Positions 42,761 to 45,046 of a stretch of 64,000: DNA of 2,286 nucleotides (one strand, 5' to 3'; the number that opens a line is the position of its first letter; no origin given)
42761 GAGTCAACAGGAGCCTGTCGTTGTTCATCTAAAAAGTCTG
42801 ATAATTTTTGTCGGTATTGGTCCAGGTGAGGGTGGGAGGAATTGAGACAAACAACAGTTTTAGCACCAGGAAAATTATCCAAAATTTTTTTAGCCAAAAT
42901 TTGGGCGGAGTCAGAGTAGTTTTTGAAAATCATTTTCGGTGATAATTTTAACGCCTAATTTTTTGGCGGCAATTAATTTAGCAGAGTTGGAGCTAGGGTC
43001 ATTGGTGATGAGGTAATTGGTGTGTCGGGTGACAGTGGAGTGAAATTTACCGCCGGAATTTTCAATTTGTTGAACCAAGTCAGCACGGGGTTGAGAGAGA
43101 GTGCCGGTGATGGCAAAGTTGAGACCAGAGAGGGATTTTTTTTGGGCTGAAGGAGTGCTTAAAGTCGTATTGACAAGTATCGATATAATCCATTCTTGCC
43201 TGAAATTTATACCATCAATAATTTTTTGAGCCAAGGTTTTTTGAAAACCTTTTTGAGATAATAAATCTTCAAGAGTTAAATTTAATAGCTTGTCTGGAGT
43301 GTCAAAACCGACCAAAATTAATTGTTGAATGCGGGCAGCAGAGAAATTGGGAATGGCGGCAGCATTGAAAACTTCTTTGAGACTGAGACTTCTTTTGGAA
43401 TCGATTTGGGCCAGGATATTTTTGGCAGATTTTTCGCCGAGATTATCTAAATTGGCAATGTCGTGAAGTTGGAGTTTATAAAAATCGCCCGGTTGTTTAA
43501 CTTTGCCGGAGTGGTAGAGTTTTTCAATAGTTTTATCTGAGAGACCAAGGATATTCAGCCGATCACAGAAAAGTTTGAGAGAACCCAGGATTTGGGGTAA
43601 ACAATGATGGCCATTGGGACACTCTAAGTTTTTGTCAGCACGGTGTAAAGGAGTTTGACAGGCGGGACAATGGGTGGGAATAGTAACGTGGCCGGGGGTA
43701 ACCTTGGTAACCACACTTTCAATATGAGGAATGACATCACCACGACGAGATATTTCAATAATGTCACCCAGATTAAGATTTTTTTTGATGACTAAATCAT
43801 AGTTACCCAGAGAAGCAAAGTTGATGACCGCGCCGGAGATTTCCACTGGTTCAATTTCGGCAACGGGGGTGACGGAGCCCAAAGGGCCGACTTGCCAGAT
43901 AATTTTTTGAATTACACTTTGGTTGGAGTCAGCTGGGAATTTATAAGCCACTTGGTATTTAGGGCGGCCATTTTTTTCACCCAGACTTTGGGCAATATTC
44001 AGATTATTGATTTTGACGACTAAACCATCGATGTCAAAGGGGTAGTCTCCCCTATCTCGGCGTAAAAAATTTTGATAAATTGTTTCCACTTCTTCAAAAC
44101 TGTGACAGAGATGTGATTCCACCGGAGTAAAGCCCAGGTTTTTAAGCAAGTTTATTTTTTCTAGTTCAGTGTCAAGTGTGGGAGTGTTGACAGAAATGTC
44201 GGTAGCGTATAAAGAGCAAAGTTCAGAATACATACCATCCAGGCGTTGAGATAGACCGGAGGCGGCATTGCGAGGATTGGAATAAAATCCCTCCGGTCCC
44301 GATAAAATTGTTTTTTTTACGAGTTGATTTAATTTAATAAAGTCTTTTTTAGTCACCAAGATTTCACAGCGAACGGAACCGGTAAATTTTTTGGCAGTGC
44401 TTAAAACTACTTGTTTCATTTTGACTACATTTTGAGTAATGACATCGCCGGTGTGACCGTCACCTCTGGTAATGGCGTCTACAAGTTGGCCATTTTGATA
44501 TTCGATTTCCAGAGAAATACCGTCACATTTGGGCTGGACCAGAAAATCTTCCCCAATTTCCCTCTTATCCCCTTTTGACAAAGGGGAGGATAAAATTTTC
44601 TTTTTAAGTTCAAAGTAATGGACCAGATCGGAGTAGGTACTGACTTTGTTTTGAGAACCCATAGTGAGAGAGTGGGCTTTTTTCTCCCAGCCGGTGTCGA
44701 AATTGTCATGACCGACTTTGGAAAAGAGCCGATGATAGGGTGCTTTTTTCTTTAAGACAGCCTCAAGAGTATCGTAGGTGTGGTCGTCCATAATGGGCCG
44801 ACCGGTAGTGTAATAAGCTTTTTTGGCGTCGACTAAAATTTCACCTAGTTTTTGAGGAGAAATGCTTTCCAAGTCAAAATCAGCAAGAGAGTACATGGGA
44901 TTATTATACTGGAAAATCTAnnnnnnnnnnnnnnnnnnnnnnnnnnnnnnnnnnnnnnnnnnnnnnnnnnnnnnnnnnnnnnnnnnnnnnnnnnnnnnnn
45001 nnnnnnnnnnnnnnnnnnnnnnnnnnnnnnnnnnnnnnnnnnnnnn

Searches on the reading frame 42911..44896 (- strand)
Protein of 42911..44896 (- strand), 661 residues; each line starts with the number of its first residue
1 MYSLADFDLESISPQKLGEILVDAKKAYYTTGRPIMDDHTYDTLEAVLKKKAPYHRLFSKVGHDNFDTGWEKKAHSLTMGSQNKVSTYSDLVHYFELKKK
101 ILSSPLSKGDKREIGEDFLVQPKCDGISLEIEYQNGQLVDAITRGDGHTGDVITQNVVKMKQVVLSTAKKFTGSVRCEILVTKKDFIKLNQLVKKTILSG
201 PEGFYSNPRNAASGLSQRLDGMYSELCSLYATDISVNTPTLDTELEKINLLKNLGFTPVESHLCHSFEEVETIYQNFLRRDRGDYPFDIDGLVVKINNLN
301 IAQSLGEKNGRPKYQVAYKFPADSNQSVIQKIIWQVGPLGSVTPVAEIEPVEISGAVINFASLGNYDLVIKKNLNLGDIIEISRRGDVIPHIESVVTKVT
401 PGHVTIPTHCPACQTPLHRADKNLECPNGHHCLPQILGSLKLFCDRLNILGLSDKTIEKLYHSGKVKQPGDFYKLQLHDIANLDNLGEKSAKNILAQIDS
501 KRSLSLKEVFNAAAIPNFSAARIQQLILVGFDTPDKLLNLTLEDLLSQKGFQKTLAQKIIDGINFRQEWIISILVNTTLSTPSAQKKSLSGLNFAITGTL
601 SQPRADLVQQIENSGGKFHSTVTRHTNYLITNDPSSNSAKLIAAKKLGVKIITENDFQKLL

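Call 71: search_protein_families(library=pfam, proteins=[window:42911-44896:-], max_evalue=0.001)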
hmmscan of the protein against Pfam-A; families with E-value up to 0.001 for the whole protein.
window:42911-44896:- (661 aa): 6 families
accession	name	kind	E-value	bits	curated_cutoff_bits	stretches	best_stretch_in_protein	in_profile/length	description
PF01653.23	DNA_ligase_aden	-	6.3e-44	150.8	27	1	116-322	42-252/253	NAD-dependent DNA ligase adenylation domain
PF03120.22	DNA_ligase_OB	-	7.1e-21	74.3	32.9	1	327-401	2-76/79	NAD-dependent DNA ligase OB-fold domain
PF00533.33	BRCT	-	1.5e-11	44.8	21.3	1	589-658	6-75/78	BRCA1 C Terminus (BRCT) domain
PF14520.12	HHH_5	-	9.6e-08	32.8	27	0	527-563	19-55/57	Helix-hairpin-helix domain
PF12738.14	PTCB-BRCT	-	3.4e-06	27.4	22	1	597-653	6-60/63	twin BRCT domain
PF22745.1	Nlig-Ia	-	0.00098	20.2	27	0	26-64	18-57/92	DNA ligase-like, N-terminal NAD+-binding domain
